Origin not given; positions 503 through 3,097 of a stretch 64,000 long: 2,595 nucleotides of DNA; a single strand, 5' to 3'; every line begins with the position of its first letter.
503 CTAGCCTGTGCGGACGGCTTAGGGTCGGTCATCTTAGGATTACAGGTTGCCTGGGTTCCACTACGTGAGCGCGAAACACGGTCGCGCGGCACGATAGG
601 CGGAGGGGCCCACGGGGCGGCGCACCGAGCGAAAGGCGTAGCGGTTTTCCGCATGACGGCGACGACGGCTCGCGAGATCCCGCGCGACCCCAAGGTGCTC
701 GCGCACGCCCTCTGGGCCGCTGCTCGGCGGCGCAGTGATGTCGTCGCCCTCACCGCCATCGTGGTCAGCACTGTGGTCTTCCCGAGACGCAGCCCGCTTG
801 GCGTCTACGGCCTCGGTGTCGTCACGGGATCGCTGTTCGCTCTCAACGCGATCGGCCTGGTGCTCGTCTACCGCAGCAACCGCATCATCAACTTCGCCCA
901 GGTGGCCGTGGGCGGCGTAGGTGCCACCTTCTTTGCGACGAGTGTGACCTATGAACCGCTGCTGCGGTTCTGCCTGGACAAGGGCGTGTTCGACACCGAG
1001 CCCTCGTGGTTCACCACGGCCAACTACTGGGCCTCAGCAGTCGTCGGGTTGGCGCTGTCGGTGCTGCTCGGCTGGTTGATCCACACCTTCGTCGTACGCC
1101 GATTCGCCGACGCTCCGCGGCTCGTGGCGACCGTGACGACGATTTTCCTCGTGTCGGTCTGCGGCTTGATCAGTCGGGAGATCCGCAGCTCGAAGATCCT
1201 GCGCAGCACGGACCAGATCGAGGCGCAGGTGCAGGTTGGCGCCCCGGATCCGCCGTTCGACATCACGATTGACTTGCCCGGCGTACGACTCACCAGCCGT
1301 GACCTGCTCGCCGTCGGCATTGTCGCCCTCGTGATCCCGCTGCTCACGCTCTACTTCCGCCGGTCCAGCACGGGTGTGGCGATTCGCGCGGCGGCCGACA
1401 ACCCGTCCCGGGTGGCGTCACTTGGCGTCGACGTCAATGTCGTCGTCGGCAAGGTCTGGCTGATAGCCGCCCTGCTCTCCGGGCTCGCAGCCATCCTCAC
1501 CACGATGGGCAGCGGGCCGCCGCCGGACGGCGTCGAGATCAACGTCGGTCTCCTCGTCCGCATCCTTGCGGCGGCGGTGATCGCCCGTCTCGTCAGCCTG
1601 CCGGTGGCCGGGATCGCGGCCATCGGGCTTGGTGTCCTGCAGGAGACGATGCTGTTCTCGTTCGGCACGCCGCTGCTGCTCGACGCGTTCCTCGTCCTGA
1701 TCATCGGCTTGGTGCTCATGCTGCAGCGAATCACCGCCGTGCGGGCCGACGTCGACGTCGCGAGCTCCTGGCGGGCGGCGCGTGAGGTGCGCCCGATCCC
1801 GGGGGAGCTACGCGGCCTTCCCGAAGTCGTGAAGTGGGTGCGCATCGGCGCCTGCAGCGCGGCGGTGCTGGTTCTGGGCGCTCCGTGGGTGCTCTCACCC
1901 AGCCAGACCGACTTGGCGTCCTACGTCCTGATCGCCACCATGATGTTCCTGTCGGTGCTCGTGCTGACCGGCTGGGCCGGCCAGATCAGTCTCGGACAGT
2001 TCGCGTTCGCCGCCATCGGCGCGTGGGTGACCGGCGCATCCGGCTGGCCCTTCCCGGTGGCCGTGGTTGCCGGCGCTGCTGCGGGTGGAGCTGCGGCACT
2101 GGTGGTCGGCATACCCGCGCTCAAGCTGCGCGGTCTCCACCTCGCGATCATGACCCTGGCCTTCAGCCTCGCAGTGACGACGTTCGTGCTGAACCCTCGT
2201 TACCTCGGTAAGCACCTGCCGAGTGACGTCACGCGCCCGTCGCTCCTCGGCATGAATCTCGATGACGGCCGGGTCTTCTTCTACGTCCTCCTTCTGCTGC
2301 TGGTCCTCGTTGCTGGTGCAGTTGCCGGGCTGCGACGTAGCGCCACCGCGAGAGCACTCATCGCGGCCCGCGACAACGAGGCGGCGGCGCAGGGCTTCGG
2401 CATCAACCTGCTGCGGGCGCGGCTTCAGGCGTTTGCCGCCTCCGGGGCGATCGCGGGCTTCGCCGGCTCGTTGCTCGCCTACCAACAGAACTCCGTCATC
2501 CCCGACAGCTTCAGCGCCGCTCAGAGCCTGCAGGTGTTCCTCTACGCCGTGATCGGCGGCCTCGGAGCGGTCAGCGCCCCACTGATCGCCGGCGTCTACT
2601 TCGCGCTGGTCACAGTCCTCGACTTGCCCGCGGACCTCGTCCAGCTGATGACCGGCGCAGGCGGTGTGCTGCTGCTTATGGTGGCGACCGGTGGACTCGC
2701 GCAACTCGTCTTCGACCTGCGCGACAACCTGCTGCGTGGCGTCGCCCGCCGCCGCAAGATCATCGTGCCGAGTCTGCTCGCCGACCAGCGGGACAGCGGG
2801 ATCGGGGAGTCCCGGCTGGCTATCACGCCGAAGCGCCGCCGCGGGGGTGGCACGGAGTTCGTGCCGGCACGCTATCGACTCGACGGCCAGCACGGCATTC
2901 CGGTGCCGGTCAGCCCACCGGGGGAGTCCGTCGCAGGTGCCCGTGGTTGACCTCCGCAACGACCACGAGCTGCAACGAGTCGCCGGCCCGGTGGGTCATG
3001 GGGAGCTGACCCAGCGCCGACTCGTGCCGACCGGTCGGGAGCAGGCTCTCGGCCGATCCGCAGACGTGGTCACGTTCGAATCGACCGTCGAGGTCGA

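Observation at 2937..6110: One ORF fusing an MFS membrane domain to two ABC ATPase domains (order MFS-LivF-LivG)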

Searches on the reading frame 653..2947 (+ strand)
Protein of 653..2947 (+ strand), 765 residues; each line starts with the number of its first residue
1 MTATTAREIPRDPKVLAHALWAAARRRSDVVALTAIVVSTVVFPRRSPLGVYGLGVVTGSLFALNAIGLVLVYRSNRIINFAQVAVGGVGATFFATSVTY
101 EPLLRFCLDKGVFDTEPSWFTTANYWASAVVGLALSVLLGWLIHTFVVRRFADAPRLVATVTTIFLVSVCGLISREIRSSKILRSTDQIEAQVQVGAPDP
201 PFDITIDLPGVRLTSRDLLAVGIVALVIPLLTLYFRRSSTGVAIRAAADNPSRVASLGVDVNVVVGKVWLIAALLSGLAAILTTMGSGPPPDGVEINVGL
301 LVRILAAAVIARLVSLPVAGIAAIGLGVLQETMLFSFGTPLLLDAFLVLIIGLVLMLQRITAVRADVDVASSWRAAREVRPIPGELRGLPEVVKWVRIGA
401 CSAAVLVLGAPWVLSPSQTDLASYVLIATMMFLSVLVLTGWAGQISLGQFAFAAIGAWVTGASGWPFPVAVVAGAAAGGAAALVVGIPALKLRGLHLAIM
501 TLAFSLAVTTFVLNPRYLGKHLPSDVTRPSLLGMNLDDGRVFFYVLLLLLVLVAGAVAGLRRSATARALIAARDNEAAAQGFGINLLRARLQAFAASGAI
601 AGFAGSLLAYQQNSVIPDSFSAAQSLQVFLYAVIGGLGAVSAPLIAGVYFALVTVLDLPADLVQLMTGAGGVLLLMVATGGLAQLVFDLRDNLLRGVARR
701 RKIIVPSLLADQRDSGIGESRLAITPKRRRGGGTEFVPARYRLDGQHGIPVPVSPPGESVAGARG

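Call 6: search_protein_families(library=pfam, proteins=[window:653-2947:+], max_evalue=0.01)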
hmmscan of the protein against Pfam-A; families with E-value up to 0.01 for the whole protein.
window:653-2947:+ (765 aa): 1 family
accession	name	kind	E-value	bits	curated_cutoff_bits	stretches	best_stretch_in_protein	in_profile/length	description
PF02653.21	BPD_transp_2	-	4.4e-50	170.7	26.8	2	421-656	5-245/269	Branched-chain amino acid transport system / permease component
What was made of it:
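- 653..2950 (+): Fused LivH-LivM permease gene (765 aa, two BPD_transp_2 domains). It supplies the transmembrane domains of the ABC importer. Pfam BPD_transp_2 E 4.4e-50 with two stretches (call 6).
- On HAAT / Liv-type ABC importer (TC 3.A.1.4): The upstream gene 653..2950 matches BPD_transp_2 at E 4.4e-50 with two stretches (call 6).
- Checked: 653..2950 carries two BPD_transp_2 domains, so it is a LivH+LivM fusion (call 6).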

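Call 7: search_protein_families(library=ncbifam, proteins=[window:653-2947:+], max_evalue=0.01)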
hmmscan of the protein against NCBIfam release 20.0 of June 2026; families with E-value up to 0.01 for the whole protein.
window:653-2947:+ (765 aa): 5 families
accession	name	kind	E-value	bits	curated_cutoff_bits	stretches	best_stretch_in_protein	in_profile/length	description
NF008450.0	PRK11301.1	subfamily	4.8e-23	82.3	366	2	539-678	260-401/418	high-affinity branched-chain amino acid ABC transporter permease LivM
TIGR03408.1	urea_trans_UrtC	equivalog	4.9e-14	52.7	296.2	1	467-651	88-277/313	urea ABC transporter permease subunit UrtC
TIGR03409.1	urea_trans_UrtB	equivalog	2.1e-13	50.6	250.3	2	55-355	7-279/291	urea ABC transporter permease subunit UrtB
NF008011.0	PRK10740.1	equivalog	2.1e-09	37.5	379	1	55-356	15-295/308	high-affinity branched-chain amino acid ABC transporter permease LivH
TIGR03727.1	urea_t_UrtC_arc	equivalog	2.8e-08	33.1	575.55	1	540-646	193-303/369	urea ABC transporter, permease protein UrtC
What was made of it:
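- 653..2950 (+): NCBIfam LivM, LivH, UrtB and UrtC hits are all far below their cut-offs (call 7).
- On HAAT / Liv-type ABC importer (TC 3.A.1.4): LivH 37.5 against 379 (call 7).
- On Urea ABC transporter UrtBCDE: UrtB (50.6) and UrtC (52.7) are far below their cut-offs of 250.3 and 296.2 (call 7).
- Domain hits (calls 6, 7).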

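Call 29: search_solved_structures(query=window:653-2947:+, max_evalue=0.01)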
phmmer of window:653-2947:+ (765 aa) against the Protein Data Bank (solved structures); distinct sequences matched with E-value up to 0.01: 0.
